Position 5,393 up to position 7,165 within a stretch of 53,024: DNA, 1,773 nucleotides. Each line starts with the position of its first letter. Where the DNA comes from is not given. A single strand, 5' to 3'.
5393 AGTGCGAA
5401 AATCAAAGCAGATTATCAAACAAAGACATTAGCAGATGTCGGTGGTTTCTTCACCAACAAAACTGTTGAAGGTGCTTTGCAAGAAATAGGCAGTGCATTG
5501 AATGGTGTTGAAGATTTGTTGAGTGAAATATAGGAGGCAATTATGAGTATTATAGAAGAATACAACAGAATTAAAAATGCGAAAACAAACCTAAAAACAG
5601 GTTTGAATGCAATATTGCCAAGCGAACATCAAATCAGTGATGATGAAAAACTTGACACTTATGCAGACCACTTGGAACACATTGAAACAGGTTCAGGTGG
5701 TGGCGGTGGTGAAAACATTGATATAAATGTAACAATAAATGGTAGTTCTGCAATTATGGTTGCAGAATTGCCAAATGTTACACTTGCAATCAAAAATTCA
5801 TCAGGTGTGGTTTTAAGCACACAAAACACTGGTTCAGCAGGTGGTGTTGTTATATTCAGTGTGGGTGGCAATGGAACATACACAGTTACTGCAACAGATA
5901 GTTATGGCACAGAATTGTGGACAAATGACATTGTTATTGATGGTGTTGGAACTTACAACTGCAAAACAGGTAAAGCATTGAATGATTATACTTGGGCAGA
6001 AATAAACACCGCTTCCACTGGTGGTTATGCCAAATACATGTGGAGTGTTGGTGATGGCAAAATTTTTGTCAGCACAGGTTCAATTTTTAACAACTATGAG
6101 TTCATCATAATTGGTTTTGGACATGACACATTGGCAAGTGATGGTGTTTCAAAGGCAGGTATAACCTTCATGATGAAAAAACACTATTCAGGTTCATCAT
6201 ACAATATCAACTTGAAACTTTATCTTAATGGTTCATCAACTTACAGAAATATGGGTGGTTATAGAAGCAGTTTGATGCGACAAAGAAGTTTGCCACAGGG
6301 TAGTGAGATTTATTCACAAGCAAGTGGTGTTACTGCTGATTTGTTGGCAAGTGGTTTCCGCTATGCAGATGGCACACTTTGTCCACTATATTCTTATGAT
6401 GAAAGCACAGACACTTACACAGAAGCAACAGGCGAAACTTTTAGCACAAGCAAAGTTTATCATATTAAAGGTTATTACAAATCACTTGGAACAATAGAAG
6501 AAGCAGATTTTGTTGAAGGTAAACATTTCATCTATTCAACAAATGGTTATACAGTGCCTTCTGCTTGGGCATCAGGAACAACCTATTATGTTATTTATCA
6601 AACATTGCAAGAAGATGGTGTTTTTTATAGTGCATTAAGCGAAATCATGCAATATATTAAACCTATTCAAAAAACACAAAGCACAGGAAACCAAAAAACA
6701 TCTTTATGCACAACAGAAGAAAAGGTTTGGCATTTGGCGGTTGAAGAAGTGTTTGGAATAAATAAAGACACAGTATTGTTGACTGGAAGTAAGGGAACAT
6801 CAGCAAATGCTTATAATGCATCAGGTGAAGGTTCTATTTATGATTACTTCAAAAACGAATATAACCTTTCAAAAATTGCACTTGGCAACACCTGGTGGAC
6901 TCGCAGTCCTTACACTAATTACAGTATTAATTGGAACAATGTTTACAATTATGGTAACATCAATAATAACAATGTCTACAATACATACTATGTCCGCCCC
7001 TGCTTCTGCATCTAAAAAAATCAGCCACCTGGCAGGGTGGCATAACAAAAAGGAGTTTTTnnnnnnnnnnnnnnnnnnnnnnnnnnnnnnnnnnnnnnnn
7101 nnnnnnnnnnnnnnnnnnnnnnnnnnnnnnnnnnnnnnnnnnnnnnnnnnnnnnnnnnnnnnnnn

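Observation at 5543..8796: Complete diversity-generating retroelement (target - avd - TR - RT) inside a prophage tail-fibre module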

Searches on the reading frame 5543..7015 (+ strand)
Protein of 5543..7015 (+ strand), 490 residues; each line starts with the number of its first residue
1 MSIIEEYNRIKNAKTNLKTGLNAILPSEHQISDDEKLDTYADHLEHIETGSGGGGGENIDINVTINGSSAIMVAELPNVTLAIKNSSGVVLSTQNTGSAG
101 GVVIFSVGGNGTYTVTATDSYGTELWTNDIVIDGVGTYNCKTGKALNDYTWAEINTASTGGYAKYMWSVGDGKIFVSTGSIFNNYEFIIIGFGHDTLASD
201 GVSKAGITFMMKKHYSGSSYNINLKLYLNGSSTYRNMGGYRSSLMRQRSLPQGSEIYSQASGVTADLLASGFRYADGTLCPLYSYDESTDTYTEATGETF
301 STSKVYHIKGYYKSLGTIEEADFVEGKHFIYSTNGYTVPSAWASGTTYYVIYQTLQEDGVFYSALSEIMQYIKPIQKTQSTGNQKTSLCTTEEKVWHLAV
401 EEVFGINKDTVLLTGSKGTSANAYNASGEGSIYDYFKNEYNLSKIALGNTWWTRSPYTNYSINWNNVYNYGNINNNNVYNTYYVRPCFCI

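Call 6: search_protein_families(library=pfam, proteins=[window:5543-7015:+], max_evalue=0.01)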
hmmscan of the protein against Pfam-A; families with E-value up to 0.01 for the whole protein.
window:5543-7015:+ (490 aa): 1 family
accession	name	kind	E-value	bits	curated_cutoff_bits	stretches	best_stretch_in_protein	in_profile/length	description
PF19789.6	DUF6273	-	6.8e-15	55.8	23.5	1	361-490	46-170/172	Domain of unknown function (DUF6273)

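Call 7: search_protein_families(library=ncbifam, proteins=[window:5543-7015:+], max_evalue=0.01)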
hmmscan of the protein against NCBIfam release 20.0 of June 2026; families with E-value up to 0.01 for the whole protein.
window:5543-7015:+ (490 aa): 0 families

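Call 11: search_protein_families(library=phrogs, proteins=[window:5543-7015:+], max_evalue=0.001)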
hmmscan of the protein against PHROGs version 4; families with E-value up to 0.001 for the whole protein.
window:5543-7015:+ (490 aa): 0 families

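Call 15: search_solved_structures(query=window:5543-7015:+, max_evalue=1, show_alignments=2)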
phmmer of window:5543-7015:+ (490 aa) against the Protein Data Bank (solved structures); distinct sequences matched with E-value up to 1: 2.
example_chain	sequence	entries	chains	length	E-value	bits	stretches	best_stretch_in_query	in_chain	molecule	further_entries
5lgf_A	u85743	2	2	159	0.46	12.6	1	412-478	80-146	Telomerase reverse transcriptase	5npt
2mm2_A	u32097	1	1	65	0.95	11.6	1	78-134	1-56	Toxb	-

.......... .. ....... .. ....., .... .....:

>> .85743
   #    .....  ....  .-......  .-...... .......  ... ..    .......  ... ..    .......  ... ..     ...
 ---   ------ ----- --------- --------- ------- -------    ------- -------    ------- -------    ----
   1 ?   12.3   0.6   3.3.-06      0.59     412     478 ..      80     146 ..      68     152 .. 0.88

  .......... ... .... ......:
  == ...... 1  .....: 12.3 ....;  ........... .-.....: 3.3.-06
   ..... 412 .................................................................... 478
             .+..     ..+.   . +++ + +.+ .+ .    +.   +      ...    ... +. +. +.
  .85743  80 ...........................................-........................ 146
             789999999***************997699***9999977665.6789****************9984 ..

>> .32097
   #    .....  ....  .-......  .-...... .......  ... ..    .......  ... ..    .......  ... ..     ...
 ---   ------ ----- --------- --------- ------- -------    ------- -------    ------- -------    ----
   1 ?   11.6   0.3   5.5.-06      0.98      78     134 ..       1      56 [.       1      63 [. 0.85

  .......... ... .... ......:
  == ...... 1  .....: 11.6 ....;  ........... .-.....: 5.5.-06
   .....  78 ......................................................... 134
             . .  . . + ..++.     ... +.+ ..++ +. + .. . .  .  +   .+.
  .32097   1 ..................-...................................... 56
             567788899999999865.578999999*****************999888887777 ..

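Call 28: find_homologous_proteins(query=window:5543-7015:+, max_evalue=0.001)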
Query window:5543-7015:+ (490 aa): 45 proteins with E <= 0.001 among 8000 candidates.
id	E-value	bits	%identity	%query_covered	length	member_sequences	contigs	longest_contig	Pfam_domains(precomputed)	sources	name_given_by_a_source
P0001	0.0e+0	1041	95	100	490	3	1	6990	PF19789.7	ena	-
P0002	4.9e-290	980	90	100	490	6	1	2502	PF19789.7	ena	-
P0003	6.1e-289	977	89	100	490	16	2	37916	PF19789.7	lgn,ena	-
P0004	1.7e-283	959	88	100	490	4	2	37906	PF19789.7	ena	-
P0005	2.4e-281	952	86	100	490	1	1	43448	PF19789.7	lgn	-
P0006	3.8e-280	948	88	100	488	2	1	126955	PF19789.7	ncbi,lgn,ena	-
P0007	1.3e-237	808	84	88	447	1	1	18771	PF19789.7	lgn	-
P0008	6.6e-229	779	84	86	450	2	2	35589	PF19789.7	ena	-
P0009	7.8e-217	739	78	88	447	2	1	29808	PF19789.7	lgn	-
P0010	3.7e-212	724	68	100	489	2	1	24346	PF19789.7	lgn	-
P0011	3.4e-211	721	68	100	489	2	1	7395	PF19789.7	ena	-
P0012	4.5e-210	717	68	100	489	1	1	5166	PF19789.7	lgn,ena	-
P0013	3.1e-209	714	68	100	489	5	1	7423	PF19789.7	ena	-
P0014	2.7e-201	688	66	100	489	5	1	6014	PF19789.7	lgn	-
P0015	5.4e-201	687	66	100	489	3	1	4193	PF19789.7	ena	-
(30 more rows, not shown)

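Call 40: predict_structure(alignment_id=A1)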
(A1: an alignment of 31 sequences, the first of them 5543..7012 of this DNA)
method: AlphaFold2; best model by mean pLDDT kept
length: 490 residues; sequences in the alignment: 31
mean_pLDDT: 84.6   pTM: 0.80
mean pLDDT of the five models: 84.6, 82.1, 81.1, 79.1, 72.3
residues with pLDDT >= 90: 269; 70-90: 151; 50-70: 46; < 50: 24
segments of 3 or more residues with pLDDT < 50: 48-66, 228-230
pLDDT, mean of each block of 10 residues (from residue 1): 59 74 71 76 58 28 49 97 94 95 89 95 95 87 97 97 95 96 96 95 95 86 62 71 89 88 72 88 86 85 82 92 91 77 94 92 97 96 80 96 94 93 93 83 77 88 87 82 90
secondary structure, 60 per line:
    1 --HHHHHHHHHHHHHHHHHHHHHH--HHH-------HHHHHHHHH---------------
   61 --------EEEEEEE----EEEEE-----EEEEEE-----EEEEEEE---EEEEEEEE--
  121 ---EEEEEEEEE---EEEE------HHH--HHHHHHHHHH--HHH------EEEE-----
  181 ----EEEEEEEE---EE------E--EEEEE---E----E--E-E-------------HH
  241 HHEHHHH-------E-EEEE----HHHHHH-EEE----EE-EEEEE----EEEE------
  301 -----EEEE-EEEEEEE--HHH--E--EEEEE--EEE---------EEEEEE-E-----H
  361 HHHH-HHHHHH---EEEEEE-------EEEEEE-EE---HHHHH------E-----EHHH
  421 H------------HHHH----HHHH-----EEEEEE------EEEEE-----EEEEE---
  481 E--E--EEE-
elements in order: H3-24 H37-45 E69-75 E80-84 E90-95 E101-107 E111-118 E124-132 E136-139 H151-160 E172-175 E185-192 E207-211 H239-242 H244-247 E257-260 H265-270 E272-274 E282-286 E291-294 E306-309 E311-317 E328-332 E335-337 E347-352 H360-364 H366-371 E375-380 E388-393 H400-404 H418-421 H434-437 H442-445 E451-456 E463-467 E473-477 E487-489

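Call 44: fold_search(model_id=the predicted structure, library=pdb)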
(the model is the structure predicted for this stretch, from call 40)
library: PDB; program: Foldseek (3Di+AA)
matches with E <= 10: 867; with E <= 0.001: 0
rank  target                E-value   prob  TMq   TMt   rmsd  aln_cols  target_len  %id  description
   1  9qa6                  1.4e-03  0.98  0.23  0.14  18.4       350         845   13  Cryo-EM structure of Thomasclavelia ramosa IgA peptidase (IgAse) active site mutant (S32-N876) (released 2025-06-25)
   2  8vkj_B                3.8e-03  1.00  0.13  0.12   3.6        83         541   13  Cryo-EM structure of human HGSNAT bound with Acetyl-CoA (released 2024-06-26)
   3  4v4c_B                4.7e-03  1.00  0.13  0.23   2.1        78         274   20  Crystal Structure of Pyrogallol-Phloroglucinol Transhydroxylase from Pelobacter acidigallici (released 2014-07-09)
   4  8jl4_A                5.9e-03  1.00  0.13  0.12   3.5        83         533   14  membrane proteins (released 2024-05-22)
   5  2ww8                  9.8e-03  0.25  0.11  0.07  22.2       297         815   13  Structure of the pilus adhesin (RrgA) from Streptococcus pneumoniae (released 2010-01-19)
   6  7dm0_A                2.3e-02  0.93  0.11  0.31  16.7       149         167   13  Biofilm associated protein - C region (released 2021-12-15)
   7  8gul_A                3.0e-02  0.69  0.10  0.11  18.7       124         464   10  Chitin-active AA10 LPMO (GbpA) complexed with Cu(II) from Vibrio campbellii (released 2023-06-21)
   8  2c26                  3.2e-02  0.10  0.09  0.15  22.8       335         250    9  Structural basis for the promiscuous specificity of the carbohydrate- binding modules from the beta-sandwich super famil (released 2005-10-18)
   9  2wii_A                3.2e-02  0.08  0.10  0.08  23.9       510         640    9  Complement C3b in complex with factor H domains 1-4 (released 2009-06-09)
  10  7kwb_A                3.4e-02  0.09  0.09  0.10  24.2       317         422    8  Surface glycan-binding protein B from Bacteroides thetaiotaomicron (released 2021-02-17)
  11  9flp_A                4.4e-02  0.06  0.09  0.05  33.7       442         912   10  CryoEM structure of the neck (1403-2314) in the grappling hook protein A (GhpA) in the bacterium Aureispira sp. CCB-QB (released 2024-10-16)
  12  8vlv_B                4.7e-02  1.00  0.13  0.12   2.5        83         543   12  Cryo-EM structure of human HGSNAT in inactive state (released 2024-06-26)
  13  7eha_B                4.7e-02  0.57  0.09  0.19   6.8        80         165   24  Crystal structure of the flagellar hook cap from Salmonella enterica serovar Typhimurium (released 2021-11-24)
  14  2x5p                  5.3e-02  1.00  0.12  0.50   5.5        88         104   22  Crystal structure of the Streptococcus pyogenes fibronectin binding protein Fbab-B (released 2010-09-01)
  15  7m1b                  6.2e-02  0.13  0.11  0.19  26.3       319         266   10  SusE-like protein BT2857 (released 2021-04-21)
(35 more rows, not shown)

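Call 49: search_dna_similar(query=window:5543-7012:+, collection=phages, mode=protein, max_rows=15)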
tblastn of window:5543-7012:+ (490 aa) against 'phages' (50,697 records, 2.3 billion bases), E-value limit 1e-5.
No match.

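Call 76: search_protein_families(library=padloc, proteins=[window:5543-7015:+], max_evalue=0.001)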
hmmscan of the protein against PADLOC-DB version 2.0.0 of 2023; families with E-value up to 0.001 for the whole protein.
window:5543-7015:+ (490 aa): 0 families
